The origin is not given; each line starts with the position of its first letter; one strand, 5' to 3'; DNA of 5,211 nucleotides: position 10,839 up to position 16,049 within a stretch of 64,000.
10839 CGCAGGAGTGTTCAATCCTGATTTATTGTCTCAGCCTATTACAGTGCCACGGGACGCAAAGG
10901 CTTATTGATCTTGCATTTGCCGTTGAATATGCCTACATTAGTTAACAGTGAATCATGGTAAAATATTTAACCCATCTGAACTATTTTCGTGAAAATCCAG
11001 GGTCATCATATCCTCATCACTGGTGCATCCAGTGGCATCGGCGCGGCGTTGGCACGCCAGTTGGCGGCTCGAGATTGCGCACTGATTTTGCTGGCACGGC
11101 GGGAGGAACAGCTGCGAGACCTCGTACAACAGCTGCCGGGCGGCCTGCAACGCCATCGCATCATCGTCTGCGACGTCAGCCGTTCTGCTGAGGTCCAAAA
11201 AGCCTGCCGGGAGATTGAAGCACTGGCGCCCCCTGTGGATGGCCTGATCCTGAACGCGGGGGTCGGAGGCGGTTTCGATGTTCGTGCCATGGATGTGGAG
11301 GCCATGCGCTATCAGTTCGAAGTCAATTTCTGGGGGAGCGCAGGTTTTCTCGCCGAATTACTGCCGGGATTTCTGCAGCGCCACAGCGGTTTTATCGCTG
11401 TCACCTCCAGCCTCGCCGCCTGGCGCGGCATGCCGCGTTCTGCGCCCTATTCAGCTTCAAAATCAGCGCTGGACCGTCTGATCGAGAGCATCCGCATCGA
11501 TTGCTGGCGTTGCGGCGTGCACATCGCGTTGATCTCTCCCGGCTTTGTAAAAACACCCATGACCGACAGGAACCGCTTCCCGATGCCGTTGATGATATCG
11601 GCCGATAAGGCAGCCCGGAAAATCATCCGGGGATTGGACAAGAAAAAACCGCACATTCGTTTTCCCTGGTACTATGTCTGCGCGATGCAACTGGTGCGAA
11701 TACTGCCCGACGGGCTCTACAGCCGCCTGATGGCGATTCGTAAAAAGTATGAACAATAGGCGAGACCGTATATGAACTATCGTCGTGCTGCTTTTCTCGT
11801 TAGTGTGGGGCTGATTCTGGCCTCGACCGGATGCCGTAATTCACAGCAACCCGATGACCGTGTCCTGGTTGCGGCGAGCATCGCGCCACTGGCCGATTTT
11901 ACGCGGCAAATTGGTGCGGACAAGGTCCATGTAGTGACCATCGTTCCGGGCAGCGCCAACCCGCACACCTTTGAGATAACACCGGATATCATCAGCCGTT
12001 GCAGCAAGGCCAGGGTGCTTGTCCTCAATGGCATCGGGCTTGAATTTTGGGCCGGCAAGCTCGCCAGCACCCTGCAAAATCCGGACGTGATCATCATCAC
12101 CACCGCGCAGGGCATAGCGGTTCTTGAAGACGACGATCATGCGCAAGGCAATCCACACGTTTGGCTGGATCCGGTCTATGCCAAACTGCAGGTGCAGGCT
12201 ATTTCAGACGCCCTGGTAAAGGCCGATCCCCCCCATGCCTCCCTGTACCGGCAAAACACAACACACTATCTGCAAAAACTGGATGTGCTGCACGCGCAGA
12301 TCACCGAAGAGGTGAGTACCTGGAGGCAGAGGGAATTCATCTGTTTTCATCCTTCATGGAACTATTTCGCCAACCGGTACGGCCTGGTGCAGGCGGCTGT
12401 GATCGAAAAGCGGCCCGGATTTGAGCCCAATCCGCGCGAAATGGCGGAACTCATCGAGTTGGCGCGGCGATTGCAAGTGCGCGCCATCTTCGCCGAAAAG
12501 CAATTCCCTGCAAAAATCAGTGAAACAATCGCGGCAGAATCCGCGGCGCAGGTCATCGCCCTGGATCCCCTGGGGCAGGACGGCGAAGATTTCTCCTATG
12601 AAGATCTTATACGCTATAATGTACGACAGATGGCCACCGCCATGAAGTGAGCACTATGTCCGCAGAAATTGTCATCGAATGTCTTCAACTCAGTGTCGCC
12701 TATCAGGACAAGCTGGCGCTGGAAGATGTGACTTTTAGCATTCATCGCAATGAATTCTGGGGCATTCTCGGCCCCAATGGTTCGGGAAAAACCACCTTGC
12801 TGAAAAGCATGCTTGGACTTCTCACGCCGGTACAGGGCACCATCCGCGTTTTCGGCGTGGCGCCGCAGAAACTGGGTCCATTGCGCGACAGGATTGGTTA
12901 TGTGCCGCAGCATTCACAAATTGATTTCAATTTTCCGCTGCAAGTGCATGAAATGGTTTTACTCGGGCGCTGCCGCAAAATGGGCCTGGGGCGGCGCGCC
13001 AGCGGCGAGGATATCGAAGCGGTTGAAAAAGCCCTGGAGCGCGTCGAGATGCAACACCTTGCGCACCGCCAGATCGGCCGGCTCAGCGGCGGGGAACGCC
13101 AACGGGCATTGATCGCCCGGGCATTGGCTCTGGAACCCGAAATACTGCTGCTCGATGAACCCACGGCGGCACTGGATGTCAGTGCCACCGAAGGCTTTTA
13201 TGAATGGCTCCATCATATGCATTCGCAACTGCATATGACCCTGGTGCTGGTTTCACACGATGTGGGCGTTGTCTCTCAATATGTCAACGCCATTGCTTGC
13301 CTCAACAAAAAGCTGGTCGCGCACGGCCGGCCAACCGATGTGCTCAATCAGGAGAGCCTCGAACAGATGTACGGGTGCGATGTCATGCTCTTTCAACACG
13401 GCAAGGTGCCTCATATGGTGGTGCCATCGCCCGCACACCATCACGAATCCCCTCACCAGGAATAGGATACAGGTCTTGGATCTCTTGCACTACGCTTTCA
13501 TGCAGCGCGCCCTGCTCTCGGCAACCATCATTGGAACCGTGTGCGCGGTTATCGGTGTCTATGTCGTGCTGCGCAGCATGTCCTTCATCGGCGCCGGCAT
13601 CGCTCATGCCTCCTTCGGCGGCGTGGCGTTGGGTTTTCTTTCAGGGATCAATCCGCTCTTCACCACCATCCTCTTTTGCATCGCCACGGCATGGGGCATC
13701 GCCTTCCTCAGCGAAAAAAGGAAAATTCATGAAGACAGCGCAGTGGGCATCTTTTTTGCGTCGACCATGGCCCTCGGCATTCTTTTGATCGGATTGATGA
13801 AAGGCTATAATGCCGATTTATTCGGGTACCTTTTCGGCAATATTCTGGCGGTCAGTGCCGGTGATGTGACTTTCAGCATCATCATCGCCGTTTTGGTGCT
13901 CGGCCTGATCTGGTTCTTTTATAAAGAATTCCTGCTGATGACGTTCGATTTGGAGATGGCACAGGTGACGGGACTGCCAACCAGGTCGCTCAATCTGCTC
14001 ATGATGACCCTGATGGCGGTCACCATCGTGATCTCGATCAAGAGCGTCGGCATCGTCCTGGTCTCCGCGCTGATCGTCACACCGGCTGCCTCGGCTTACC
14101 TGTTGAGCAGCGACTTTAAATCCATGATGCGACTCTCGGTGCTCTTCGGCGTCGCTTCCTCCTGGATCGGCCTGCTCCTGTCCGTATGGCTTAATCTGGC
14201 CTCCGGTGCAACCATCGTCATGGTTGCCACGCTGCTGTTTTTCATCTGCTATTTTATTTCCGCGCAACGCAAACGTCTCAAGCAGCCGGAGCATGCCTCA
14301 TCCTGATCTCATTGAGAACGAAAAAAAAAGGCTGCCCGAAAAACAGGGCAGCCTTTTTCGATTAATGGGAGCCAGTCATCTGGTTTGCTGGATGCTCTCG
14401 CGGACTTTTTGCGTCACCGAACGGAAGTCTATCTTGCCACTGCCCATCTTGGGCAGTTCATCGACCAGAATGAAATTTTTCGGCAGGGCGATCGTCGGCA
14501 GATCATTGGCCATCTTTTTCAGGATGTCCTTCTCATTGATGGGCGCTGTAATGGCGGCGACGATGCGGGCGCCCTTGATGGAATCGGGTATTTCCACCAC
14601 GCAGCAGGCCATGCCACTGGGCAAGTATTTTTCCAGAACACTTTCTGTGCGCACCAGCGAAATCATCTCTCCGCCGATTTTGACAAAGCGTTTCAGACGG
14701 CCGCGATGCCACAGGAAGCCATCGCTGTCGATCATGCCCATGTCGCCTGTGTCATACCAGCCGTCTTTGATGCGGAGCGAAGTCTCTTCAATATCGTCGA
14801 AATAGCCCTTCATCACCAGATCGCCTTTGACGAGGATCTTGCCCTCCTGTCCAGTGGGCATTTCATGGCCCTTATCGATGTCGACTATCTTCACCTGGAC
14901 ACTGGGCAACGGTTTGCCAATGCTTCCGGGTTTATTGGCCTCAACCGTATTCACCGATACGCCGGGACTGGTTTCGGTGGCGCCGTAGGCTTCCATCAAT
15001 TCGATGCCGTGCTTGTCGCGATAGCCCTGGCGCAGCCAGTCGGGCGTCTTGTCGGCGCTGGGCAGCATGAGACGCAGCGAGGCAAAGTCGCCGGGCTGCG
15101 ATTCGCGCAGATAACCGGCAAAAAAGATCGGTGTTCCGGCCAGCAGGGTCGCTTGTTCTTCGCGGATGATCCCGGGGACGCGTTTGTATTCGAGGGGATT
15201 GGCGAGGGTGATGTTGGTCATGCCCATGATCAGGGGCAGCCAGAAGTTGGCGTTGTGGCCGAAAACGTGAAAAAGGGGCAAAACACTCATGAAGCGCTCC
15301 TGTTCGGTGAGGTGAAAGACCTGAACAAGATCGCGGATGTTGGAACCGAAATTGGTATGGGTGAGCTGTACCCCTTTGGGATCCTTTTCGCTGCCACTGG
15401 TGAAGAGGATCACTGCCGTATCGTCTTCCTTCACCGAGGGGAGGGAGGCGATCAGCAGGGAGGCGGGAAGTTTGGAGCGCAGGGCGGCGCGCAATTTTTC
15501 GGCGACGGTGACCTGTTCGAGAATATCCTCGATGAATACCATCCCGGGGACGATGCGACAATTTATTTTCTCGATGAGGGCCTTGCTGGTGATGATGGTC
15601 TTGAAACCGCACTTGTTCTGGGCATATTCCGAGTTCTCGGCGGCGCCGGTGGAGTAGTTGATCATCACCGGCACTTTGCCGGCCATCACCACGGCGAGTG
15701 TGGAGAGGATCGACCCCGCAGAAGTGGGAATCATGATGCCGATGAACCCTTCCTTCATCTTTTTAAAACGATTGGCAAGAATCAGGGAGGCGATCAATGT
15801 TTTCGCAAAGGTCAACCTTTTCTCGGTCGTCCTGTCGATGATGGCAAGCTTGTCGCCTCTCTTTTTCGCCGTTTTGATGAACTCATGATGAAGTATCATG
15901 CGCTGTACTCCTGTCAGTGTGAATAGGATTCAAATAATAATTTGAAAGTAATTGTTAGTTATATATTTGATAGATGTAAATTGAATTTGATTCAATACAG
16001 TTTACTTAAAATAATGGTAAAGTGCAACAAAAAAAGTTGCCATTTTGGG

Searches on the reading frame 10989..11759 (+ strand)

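Call 65: search_protein_families(library=pfam, proteins=[window:10989-11759:+], max_evalue=0.001)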
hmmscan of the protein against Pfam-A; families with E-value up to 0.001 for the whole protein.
window:10989-11759:+ (256 aa): 6 families
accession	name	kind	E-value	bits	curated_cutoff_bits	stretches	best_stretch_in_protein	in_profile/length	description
PF00106.31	adh_short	-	3.1e-41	141.4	26.6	1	7-194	2-189/195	short chain dehydrogenase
PF13561.12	adh_short_C2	-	2.9e-28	99.5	27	1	12-195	1-184/236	Enoyl-(Acyl carrier protein) reductase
PF08659.16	KR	-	9e-19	68.5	22.6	1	8-168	3-163/180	KR domain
PF01370.27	Epimerase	-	3.8e-06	26.9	20.9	1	8-75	1-62/240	NAD dependent epimerase/dehydratase family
PF02719.21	Polysacc_synt_2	-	3.5e-05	23.6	20.2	1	8-76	1-76/293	Polysaccharide biosynthesis protein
PF13460.12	NAD_binding_10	-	3.7e-05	24.1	27.2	1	12-78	1-63/184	NAD(P)H-binding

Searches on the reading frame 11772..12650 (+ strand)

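Call 65: search_protein_families(library=pfam, proteins=[window:11772-12650:+], max_evalue=0.001)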
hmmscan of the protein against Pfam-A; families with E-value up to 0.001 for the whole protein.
window:11772-12650:+ (292 aa): 1 family
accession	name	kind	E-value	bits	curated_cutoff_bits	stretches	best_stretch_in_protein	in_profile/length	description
PF01297.22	ZnuA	-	7.9e-74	248.9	29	1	33-290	1-263/263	Zinc-uptake complex component A periplasmic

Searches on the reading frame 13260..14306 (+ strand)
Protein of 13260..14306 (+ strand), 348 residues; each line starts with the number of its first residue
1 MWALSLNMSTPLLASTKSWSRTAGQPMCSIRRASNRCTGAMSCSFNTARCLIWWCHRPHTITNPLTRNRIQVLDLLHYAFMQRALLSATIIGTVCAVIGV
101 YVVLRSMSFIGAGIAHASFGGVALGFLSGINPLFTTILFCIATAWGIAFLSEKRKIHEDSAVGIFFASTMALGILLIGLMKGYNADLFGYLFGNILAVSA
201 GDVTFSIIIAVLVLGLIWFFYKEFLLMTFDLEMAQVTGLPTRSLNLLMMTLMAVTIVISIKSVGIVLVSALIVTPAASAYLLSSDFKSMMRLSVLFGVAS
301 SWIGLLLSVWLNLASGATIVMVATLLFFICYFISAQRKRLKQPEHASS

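Call 65: search_protein_families(library=pfam, proteins=[window:13260-14306:+], max_evalue=0.001)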
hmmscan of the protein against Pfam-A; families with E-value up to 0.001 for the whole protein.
window:13260-14306:+ (348 aa): 2 families
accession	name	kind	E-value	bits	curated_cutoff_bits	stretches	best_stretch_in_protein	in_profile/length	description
PF00950.22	ABC-3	-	1.8e-76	257.5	20.1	1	78-332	2-256/258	ABC 3 transport family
PF01032.23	FecCD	-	5.6e-05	22.8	26.5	1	115-333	90-306/311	FecCD transport family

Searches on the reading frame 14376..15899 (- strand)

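Call 65: search_protein_families(library=pfam, proteins=[window:14376-15899:-], max_evalue=0.001)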
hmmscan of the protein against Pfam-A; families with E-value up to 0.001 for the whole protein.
window:14376-15899:- (507 aa): 2 families
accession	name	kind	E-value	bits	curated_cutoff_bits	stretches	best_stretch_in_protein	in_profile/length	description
PF00501.34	AMP-binding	-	3.1e-66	224.2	29.9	1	9-367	3-384/384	AMP-binding enzyme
PF13193.12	AMP-binding_C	-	1.9e-10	41.9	24.5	1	432-489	15-76/76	AMP-binding enzyme C-terminal domain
